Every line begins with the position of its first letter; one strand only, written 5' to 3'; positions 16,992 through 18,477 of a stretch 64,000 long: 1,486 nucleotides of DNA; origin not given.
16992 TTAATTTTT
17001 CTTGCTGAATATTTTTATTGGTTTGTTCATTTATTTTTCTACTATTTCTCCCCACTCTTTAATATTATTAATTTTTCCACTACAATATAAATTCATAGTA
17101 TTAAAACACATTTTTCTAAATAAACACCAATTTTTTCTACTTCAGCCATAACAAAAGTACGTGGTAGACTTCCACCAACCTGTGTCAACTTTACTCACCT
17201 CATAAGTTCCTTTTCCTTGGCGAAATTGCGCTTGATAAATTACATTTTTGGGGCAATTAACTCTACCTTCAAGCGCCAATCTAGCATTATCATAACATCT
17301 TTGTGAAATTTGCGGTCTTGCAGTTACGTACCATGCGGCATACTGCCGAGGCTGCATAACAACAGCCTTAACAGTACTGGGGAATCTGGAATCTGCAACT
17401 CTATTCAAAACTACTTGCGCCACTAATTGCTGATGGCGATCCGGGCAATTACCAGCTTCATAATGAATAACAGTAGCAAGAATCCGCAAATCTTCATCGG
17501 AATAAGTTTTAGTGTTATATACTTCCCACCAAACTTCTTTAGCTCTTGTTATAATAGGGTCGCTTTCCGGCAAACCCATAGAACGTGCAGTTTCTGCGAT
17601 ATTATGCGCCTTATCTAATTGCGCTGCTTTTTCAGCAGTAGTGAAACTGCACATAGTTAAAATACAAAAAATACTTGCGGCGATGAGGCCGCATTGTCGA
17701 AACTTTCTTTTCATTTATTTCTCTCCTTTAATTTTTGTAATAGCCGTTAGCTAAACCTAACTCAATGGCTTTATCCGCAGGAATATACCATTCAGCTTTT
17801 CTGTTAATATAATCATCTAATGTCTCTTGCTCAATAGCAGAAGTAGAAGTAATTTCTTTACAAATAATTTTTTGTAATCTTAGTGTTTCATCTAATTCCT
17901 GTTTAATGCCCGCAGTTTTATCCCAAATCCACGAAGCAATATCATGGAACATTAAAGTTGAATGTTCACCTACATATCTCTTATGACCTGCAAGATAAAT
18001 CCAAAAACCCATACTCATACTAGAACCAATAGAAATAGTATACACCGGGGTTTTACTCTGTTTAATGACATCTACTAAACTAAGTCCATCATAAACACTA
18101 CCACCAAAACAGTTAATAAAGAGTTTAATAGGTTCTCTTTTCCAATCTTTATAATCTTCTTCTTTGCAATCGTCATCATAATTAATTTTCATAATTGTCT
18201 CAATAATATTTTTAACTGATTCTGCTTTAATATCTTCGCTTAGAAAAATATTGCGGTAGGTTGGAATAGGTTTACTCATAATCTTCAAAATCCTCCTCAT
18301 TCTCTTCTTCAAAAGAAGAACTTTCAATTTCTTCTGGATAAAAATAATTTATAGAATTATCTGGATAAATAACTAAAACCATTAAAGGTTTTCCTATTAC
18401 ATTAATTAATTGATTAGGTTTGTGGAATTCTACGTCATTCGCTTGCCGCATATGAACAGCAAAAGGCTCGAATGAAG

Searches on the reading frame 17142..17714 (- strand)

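Call 58: search_protein_families(library=pfam, proteins=[window:17142-17714:-], max_evalue=0.01)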
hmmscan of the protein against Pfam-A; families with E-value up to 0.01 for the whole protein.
window:17142-17714:- (190 aa): 1 family
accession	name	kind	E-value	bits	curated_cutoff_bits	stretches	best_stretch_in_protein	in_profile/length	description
PF07486.17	Hydrolase_2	-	5.7e-13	49.8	27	1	93-164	5-77/100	Cell Wall Hydrolase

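Call 59: search_protein_families(library=phrogs, proteins=[window:17142-17714:-], max_evalue=0.001)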
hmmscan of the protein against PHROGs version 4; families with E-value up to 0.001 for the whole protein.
window:17142-17714:- (190 aa): 7 families
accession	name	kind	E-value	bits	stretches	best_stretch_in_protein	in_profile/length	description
phrog_38339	-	unknown function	3.8e-11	44.3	1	8-132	10-130/193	-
phrog_17417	-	unknown function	1.4e-09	39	1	14-129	12-136/192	-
phrog_938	-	lysis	3e-09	35.5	1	51-184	36-159/2185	endolysin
phrog_14642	-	lysis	6.2e-08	33.4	1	70-126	97-153/215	endolysin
phrog_12490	-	lysis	8.4e-07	28.8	1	68-126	632-693/870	endolysin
phrog_15649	-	lysis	6e-06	25.5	1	69-129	224-284/1079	endolysin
phrog_30550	-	unknown function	2.8e-05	24.9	1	19-128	36-144/220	-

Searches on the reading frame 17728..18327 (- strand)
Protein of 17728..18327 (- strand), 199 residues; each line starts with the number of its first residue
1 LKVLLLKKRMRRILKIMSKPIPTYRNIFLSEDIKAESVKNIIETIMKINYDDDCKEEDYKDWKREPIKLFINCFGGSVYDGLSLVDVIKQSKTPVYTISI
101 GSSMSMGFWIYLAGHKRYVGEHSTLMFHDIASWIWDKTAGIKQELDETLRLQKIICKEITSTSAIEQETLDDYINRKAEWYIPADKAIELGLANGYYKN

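Call 58: search_protein_families(library=pfam, proteins=[window:17728-18327:-], max_evalue=0.01)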
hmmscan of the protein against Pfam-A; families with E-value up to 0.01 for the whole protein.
window:17728-18327:- (199 aa): 1 family
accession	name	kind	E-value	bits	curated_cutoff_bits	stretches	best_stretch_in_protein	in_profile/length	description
PF00574.28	CLP_protease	-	6e-23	82.1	20.2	1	15-194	8-176/182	Clp protease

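Call 59: search_protein_families(library=phrogs, proteins=[window:17728-18327:-], max_evalue=0.001)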
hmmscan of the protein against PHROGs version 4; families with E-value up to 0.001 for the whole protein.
window:17728-18327:- (199 aa): 9 families
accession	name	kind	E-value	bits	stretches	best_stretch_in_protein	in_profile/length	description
phrog_94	-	head and packaging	5.2e-24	86.7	1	33-193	103-246/622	head maturation protease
phrog_1684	-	head and packaging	8.7e-17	62.5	1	63-196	71-202/284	head maturation protease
phrog_1827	-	other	8.7e-16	58.9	1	66-185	54-171/202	ATP-dependent protease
phrog_2976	-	head and packaging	5.4e-13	50.4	1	64-197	50-182/394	head maturation protease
phrog_133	-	head and packaging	1.1e-09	38.5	1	65-195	49-177/668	head maturation protease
phrog_5410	-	other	4.6e-09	36.9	1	65-141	56-132/323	ATP-dependent protease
phrog_53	-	head and packaging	2.2e-06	28.2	1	69-142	122-202/583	head maturation protease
phrog_23753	-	head and packaging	1.3e-05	25.9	1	65-193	42-168/298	head maturation protease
phrog_33547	-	unknown function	1.8e-05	24.9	1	65-194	30-156/357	-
